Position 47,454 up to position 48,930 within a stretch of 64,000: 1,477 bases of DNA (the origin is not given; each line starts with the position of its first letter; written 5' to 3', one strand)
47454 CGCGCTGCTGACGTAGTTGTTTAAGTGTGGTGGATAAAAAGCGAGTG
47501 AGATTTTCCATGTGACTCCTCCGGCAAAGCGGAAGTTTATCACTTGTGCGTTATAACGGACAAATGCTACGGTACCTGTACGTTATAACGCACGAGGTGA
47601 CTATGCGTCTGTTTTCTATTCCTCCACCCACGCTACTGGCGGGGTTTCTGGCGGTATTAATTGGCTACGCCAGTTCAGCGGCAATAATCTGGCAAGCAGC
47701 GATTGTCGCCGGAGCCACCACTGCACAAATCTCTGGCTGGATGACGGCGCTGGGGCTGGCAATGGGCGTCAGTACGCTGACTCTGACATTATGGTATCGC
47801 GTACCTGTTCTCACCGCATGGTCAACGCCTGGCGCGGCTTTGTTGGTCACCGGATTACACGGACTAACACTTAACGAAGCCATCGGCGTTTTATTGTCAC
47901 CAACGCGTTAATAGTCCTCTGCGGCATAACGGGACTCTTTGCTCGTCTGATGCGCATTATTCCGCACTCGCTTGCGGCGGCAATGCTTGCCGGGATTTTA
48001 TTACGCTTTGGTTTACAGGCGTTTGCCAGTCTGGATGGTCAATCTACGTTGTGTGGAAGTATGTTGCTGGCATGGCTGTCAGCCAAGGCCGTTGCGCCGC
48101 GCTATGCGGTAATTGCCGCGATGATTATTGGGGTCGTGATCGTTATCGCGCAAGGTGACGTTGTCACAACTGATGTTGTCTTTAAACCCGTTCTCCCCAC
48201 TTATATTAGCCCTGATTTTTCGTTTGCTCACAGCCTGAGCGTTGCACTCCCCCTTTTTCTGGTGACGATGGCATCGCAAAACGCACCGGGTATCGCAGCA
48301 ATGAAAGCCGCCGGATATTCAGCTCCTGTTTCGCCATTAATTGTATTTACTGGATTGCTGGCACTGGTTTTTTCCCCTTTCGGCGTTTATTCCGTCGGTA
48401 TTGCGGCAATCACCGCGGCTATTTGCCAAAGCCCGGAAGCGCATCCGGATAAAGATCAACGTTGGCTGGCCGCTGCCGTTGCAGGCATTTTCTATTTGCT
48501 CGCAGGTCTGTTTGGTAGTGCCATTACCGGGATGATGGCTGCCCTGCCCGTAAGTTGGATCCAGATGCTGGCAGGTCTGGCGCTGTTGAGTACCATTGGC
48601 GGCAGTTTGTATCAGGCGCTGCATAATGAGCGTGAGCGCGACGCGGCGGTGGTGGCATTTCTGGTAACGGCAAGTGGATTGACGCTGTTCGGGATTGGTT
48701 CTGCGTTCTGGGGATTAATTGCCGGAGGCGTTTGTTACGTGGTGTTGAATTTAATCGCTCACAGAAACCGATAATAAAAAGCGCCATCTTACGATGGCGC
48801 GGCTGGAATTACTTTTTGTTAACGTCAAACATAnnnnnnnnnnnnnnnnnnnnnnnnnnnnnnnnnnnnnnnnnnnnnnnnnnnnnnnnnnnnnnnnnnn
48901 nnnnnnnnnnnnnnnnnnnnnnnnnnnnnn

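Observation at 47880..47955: Frameshift in a homopolymeric T-run splits the BenE-family transporter gene ydcO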

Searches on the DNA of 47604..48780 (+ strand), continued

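Call 33: search_dna_similar(query=window:48057-48096:+, collection=ecoli_genomes, mode=near, max_rows=40, max_evalue=0.01)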
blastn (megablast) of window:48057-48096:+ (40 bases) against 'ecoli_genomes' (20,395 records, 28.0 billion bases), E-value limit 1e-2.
Records with a match: 17; places in all: 17; records where one place covers at least 80% of the query: 17.
Genomes with a match: 17 of 5426; with a place that covers at least 80% of the query: 17. Places per genome that has any: lowest 1, median 1, highest 1. On chromosomes: 17 places; on plasmids: 0.
Best place of each record, by identity: >=99% 17.
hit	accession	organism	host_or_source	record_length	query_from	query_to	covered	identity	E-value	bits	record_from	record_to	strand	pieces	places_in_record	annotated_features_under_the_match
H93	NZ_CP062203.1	Escherichia coli strain K_EC180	swine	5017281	1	40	100%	100.0%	9e-12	75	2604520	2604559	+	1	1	ydcO: BenE family transporter YdcO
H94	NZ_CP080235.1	Escherichia coli O139:H1 strain W13-16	Sus scrofa scrofa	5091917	1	40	100%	100.0%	9e-12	75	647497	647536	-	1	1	ydcO: BenE family transporter YdcO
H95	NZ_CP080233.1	Escherichia coli O139:H1 strain P15-25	Sus scrofa domesticus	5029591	1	40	100%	100.0%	9e-12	75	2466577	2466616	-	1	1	ydcO: BenE family transporter YdcO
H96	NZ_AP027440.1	Escherichia coli strain EC556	Sus scrofa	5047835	1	40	100%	100.0%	9e-12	75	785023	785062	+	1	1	ydcO: BenE family transporter YdcO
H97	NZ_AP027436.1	Escherichia coli strain EC571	Sus scrofa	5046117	1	40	100%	100.0%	9e-12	75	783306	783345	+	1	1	ydcO: BenE family transporter YdcO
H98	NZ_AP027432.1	Escherichia coli strain EC581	Sus scrofa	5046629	1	40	100%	100.0%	9e-12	75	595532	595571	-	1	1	ydcO: BenE family transporter YdcO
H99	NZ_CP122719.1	Escherichia coli strain ETEC1748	Sus scrofa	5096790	1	40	100%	100.0%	9e-12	75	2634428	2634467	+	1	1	ydcO: BenE family transporter YdcO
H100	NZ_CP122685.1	Escherichia coli strain ETEC4067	Sus scrofa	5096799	1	40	100%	100.0%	9e-12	75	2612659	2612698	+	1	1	ydcO: BenE family transporter YdcO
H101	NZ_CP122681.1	Escherichia coli strain ETEC4068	Sus scrofa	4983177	1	40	100%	100.0%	9e-12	75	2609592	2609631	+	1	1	ydcO: BenE family transporter YdcO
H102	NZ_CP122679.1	Escherichia coli strain ETEC4069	Sus scrofa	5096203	1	40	100%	100.0%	9e-12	75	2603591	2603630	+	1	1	ydcO: BenE family transporter YdcO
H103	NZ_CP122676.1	Escherichia coli strain ETEC4070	Sus scrofa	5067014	1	40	100%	100.0%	9e-12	75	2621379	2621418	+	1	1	ydcO: BenE family transporter YdcO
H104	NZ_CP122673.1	Escherichia coli strain ETEC4071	Sus scrofa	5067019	1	40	100%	100.0%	9e-12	75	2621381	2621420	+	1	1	ydcO: BenE family transporter YdcO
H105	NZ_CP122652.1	Escherichia coli strain ETEC4075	Sus scrofa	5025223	1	40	100%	100.0%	9e-12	75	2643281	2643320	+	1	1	ydcO: BenE family transporter YdcO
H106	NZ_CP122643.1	Escherichia coli strain ETEC4079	Sus scrofa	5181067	1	40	100%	100.0%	9e-12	75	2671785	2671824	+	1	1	ydcO: BenE family transporter YdcO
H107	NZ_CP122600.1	Escherichia coli strain ETEC6333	Sus scrofa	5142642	1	40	100%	100.0%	9e-12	75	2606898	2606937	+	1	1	ydcO: BenE family transporter YdcO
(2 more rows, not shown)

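Call 59: get_annotated_region(hit=H14, flank=100)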
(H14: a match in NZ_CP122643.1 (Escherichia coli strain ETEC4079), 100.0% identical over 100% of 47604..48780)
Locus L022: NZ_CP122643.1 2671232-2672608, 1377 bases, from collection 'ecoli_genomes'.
description: Escherichia coli strain ETEC4079 chromosome, complete genome
organism: Escherichia coli strain ETEC4079 (NCBI taxid 562)
replicon: chromosome; assembly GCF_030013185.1
host: Sus scrofa; source: feces; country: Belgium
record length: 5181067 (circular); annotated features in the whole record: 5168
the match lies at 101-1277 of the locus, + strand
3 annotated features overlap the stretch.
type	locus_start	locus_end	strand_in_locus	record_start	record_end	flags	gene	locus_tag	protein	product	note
CDS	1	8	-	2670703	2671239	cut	sutR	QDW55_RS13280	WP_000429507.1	DNA-binding transcriptional regulator SutR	-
CDS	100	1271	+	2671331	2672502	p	ydcO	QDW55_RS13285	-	BenE family transporter YdcO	frameshifted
CDS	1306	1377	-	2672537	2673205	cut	ydcL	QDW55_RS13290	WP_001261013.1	DUF3313 domain-containing protein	-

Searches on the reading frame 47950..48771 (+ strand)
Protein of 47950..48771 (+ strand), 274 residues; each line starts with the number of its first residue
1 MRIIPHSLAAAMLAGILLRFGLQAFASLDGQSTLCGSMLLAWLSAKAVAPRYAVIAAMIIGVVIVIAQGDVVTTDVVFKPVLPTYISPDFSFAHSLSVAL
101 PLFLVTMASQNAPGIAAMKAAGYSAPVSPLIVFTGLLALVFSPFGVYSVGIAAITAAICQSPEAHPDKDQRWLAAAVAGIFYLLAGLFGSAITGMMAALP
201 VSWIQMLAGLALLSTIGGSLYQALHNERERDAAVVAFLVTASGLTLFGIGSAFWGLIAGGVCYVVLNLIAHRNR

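Call 18: search_protein_families(library=pfam, proteins=[window:47950-48771:+])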
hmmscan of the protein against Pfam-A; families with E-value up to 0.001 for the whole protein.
seq(274 aa): 1 family
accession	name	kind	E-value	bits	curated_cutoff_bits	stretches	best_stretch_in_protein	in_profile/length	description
PF03594.19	BenE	-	5.3e-113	378.2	27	1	1-265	114-378/378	Benzoate membrane transport protein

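Call 43: list_cluster_members(proteins=[window:47950-48771:+, window:47603-47908:+, window:47546-47908:+])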
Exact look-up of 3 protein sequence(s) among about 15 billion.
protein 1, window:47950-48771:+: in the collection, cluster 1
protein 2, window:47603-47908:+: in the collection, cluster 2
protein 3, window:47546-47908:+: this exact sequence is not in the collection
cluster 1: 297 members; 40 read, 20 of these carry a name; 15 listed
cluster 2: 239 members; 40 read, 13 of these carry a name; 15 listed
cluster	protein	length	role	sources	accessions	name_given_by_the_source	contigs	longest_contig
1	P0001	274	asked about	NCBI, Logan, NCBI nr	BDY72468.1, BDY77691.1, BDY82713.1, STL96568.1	hypothetical protein MUTS10_10230 [Escherichia coli] | hypothetical protein MUTS9_10500 [Escherichia coli]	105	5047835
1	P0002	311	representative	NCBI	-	-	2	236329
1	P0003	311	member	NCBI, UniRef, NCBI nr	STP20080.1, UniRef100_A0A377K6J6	putative benzoate transporter [Escherichia coli] | Putative benzoate transporter n=1 Tax=Escherichia coli TaxID=562 RepID=A0A377K6J6_ECOLX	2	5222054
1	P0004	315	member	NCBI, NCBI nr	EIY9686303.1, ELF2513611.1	BenE family transporter YdcO, partial [Escherichia coli] | BenE family transporter YdcO [Escherichia coli]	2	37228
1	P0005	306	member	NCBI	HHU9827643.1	TPA: BenE family transporter YdcO, partial [Escherichia coli]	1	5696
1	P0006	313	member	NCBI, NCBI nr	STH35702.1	putative benzoate transporter [Escherichia coli]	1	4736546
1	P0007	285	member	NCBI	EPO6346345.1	BenE family transporter YdcO, partial [Escherichia coli]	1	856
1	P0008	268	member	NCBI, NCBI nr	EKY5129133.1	BenE family transporter YdcO, partial [Escherichia coli] | BenE family transporter YdcO [Escherichia coli]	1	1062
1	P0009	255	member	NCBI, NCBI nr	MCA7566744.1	BenE family transporter YdcO, partial [Escherichia coli] | BenE family transporter YdcO [Escherichia coli]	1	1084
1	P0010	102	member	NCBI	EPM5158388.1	BenE family transporter YdcO, partial [Escherichia coli]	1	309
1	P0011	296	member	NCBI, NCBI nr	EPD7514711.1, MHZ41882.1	BenE family transporter YdcO, partial [Escherichia coli] | benzoate transporter BenE [Escherichia coli]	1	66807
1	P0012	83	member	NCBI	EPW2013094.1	benzoate/H(+) symporter BenE family transporter, partial [Shigella sonnei]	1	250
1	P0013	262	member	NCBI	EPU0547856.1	BenE family transporter YdcO, partial [Escherichia coli]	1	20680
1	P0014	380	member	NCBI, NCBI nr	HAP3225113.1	TPA: BenE family transporter YdcO, partial [Escherichia coli] | BenE family transporter YdcO [Escherichia coli]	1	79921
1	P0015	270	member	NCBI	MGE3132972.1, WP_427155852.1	BenE family transporter YdcO, partial [Escherichia coli]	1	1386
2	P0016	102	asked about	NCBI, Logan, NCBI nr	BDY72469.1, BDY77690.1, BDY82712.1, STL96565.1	hypothetical protein MUTS10_10220 [Escherichia coli] | hypothetical protein MUTS9_10510 [Escherichia coli]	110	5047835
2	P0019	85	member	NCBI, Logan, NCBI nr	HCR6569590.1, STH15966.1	benzoate transporter [Escherichia coli]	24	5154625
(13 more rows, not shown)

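Call 45: find_encoding_contigs(protein=P0016, flank=1500, max_places=10)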
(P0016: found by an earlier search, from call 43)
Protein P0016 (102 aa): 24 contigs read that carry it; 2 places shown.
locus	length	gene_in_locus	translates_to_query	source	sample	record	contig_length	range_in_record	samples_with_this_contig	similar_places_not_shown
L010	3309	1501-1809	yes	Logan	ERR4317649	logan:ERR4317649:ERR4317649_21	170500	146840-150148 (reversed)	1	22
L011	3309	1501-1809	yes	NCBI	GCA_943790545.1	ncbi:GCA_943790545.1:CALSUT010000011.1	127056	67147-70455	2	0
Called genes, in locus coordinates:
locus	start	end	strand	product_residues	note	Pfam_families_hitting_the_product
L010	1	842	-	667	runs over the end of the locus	PF01136:Peptidase_U32, PF12392:DUF3656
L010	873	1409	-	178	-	PF01381:HTH_3, PF13413:HTH_25 (faint), PF13443:HTH_26 (faint), PF13560:HTH_31, PF07883:Cupin_2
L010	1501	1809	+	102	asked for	PF03594:BenE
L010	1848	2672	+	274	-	PF03594:BenE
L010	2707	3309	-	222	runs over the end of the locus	PF11769:DUF3313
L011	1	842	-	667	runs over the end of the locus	PF01136:Peptidase_U32, PF12392:DUF3656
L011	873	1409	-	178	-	PF01381:HTH_3, PF13413:HTH_25 (faint), PF13443:HTH_26 (faint), PF13560:HTH_31, PF07883:Cupin_2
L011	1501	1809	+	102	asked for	PF03594:BenE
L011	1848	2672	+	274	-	PF03594:BenE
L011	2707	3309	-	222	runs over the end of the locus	PF11769:DUF3313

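Call 46: find_encoding_contigs(protein=P0019, flank=1500, max_places=3)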
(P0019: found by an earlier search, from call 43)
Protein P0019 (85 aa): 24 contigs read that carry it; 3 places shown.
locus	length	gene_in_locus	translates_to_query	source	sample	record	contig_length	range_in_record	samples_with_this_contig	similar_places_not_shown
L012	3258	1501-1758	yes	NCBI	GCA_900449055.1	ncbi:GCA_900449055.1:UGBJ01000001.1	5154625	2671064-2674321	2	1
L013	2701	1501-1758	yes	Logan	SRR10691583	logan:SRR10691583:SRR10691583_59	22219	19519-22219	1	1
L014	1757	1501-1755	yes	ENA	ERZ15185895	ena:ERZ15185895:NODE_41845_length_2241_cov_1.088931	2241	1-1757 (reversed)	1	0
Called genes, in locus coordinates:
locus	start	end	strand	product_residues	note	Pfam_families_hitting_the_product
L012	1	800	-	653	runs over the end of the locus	PF01136:Peptidase_U32, PF12392:DUF3656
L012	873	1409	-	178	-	PF01381:HTH_3, PF13413:HTH_25 (faint), PF13443:HTH_26 (faint), PF13560:HTH_31, PF07883:Cupin_2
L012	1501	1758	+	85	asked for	PF03594:BenE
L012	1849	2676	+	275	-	PF03594:BenE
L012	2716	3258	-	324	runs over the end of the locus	PF01385:OrfB_IS605, PF07282:Cas12f1-like_TNB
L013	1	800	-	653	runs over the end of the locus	PF01136:Peptidase_U32, PF12392:DUF3656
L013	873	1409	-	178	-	PF01381:HTH_3, PF13413:HTH_25 (faint), PF13443:HTH_26 (faint), PF13560:HTH_31, PF07883:Cupin_2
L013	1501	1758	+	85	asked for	PF03594:BenE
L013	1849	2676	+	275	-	PF03594:BenE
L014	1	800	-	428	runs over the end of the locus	?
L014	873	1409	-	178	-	PF01381:HTH_3, PF13413:HTH_25 (faint), PF13443:HTH_26 (faint), PF13560:HTH_31, PF07883:Cupin_2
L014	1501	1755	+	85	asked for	PF03594:BenE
